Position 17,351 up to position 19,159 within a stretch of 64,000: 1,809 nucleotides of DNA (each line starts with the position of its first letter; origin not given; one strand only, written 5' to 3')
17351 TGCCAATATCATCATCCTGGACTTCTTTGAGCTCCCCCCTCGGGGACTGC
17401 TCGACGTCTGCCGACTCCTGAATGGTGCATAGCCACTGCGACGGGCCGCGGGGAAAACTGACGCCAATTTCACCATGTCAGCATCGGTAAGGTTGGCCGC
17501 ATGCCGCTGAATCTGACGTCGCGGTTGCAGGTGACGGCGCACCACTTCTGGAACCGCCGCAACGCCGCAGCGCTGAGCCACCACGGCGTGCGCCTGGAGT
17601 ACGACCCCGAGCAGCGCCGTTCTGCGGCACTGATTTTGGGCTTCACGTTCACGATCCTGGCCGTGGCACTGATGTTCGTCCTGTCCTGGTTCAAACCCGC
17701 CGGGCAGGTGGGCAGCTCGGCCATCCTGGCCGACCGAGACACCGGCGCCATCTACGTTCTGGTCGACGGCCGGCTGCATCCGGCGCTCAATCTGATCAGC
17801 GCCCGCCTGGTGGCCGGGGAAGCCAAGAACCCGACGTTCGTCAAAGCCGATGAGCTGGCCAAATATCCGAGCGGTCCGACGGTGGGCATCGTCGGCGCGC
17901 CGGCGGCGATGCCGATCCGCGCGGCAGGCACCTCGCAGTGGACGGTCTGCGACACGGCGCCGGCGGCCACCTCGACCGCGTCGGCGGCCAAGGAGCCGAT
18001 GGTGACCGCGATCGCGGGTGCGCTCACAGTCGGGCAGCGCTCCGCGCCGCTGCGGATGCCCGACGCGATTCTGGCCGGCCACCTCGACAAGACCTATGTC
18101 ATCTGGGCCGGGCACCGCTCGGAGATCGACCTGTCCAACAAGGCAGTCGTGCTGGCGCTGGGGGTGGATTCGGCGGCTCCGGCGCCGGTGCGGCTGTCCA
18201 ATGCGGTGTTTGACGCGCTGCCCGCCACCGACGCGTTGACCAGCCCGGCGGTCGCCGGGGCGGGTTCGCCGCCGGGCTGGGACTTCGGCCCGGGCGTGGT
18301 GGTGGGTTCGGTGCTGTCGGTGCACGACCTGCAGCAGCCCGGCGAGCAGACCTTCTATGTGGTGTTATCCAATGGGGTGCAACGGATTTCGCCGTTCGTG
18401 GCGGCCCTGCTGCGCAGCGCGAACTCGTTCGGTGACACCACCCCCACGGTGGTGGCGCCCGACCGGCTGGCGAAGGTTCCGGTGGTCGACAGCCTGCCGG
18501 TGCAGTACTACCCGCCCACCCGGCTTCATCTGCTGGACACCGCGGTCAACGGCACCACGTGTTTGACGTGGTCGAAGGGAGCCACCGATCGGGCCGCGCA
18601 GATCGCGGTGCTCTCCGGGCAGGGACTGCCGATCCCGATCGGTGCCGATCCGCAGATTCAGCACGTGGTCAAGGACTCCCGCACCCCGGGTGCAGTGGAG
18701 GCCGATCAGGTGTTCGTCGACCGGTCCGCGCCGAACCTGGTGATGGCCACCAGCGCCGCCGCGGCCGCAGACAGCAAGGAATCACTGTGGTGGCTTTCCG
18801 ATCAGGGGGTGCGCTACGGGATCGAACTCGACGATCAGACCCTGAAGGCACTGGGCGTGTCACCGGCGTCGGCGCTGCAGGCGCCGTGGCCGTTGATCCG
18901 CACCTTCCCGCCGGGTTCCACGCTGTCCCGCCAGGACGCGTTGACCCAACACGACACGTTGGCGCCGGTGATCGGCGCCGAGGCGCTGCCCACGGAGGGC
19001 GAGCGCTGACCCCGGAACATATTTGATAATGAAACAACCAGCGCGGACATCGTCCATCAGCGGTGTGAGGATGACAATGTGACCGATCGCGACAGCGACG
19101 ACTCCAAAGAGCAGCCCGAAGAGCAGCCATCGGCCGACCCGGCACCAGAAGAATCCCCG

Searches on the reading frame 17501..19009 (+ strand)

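Call 70: search_protein_families(library=pfam, proteins=[window:17501-19009:+], max_evalue=0.001)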
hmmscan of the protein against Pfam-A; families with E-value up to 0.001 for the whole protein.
window:17501-19009:+ (502 aa): 1 family
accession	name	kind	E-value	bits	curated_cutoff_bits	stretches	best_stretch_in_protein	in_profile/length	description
PF05108.18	T7SS_ESX1_EccB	-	6.1e-145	484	27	1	4-489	2-474/474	Type VII secretion system ESX-1, transport TM domain B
